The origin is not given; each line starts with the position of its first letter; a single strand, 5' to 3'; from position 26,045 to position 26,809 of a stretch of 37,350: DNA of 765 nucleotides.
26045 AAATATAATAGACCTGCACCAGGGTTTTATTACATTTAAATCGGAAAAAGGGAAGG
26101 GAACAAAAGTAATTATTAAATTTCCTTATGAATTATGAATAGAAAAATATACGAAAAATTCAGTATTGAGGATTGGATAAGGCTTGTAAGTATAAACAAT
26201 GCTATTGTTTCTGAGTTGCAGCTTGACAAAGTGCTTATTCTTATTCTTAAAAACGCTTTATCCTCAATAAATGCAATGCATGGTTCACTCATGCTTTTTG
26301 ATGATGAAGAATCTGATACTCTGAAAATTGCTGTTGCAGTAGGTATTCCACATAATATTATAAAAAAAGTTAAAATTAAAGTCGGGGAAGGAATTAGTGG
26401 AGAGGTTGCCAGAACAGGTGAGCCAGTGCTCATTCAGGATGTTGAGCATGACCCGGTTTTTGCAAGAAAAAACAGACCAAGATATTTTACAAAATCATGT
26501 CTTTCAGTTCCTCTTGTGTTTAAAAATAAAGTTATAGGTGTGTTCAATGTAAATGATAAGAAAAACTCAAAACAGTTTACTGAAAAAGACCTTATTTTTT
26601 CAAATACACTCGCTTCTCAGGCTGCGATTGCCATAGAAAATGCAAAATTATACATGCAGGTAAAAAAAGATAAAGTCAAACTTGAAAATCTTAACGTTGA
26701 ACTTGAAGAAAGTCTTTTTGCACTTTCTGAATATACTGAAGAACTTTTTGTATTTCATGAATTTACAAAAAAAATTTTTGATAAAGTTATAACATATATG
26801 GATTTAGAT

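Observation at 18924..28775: Translationally coupled signalling operon with five GAF domains, linking c-di-GMP synthesis, hydrolysis and sensing to a kinase, a PP2C fusion and a receiver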

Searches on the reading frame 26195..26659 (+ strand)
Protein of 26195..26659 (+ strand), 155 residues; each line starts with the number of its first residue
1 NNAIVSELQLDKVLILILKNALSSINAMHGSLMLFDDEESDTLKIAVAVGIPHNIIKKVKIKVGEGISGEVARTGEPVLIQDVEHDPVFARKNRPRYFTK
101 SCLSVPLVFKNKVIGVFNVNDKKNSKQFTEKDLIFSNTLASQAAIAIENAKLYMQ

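Call 34: search_solved_structures(query=window:26195-26659:+, max_evalue=0.000001, show_alignments=2)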
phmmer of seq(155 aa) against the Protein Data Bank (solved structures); distinct sequences matched with E-value up to 0.000001: 18.
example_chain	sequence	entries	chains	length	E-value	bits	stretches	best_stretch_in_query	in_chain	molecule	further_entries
5w10_A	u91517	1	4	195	1.7e-21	80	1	4-153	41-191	cGMP-specific phosphodiesterase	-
4mcw_A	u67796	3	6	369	1.6e-15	60.7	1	3-153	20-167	Metal dependent phosphohydrolase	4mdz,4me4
4ynr_A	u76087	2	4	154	4e-10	43.2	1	6-155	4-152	Redox sensor histidine kinase response regulator DevS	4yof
2y79_A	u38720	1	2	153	6.2e-10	42.6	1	10-155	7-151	REDOX SENSOR HISTIDINE KINASE RESPONSE REGULATOR DEVS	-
3e0y_A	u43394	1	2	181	6.7e-10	42.4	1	38-147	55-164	Conserved domain protein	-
2w3d_A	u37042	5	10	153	9.1e-10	42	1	10-155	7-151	TWO COMPONENT SENSOR HISTIDINE KINASE DEVS (GAF FAMILY PROTEIN)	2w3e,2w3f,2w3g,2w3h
2y8h_A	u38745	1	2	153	1.3e-09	41.6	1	10-155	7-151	TWO COMPONENT SENSOR HISTIDINE KINASE DEVS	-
2zmf_A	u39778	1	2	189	2.7e-09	40.5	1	55-153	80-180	cAMP and cAMP-inhibited cGMP 3',5'-cyclic phosphodiesterase 10A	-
1ykd_A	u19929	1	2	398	3e-09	40.3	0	25-142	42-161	adenylate cyclase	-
3lfv_A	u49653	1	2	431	5.3e-09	39.5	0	59-153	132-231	cGMP-specific 3',5'-cyclic phosphodiesterase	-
3mf0_A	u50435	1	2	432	5.4e-09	39.5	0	59-153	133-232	cGMP-specific 3',5'-cyclic phosphodiesterase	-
3trc_A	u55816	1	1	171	4.6e-08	36.5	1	9-151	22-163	Phosphoenolpyruvate-protein phosphotransferase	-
9lss_A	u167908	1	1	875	4.9e-08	36.4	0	59-153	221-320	cGMP-specific 3',5'-cyclic phosphodiesterase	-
3bjc_A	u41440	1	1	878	4.9e-08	36.4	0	59-153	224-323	cGMP-specific 3',5'-cyclic phosphodiesterase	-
4g3v_A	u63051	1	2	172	1.5e-07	34.8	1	14-130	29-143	Transcriptional regulator nlh2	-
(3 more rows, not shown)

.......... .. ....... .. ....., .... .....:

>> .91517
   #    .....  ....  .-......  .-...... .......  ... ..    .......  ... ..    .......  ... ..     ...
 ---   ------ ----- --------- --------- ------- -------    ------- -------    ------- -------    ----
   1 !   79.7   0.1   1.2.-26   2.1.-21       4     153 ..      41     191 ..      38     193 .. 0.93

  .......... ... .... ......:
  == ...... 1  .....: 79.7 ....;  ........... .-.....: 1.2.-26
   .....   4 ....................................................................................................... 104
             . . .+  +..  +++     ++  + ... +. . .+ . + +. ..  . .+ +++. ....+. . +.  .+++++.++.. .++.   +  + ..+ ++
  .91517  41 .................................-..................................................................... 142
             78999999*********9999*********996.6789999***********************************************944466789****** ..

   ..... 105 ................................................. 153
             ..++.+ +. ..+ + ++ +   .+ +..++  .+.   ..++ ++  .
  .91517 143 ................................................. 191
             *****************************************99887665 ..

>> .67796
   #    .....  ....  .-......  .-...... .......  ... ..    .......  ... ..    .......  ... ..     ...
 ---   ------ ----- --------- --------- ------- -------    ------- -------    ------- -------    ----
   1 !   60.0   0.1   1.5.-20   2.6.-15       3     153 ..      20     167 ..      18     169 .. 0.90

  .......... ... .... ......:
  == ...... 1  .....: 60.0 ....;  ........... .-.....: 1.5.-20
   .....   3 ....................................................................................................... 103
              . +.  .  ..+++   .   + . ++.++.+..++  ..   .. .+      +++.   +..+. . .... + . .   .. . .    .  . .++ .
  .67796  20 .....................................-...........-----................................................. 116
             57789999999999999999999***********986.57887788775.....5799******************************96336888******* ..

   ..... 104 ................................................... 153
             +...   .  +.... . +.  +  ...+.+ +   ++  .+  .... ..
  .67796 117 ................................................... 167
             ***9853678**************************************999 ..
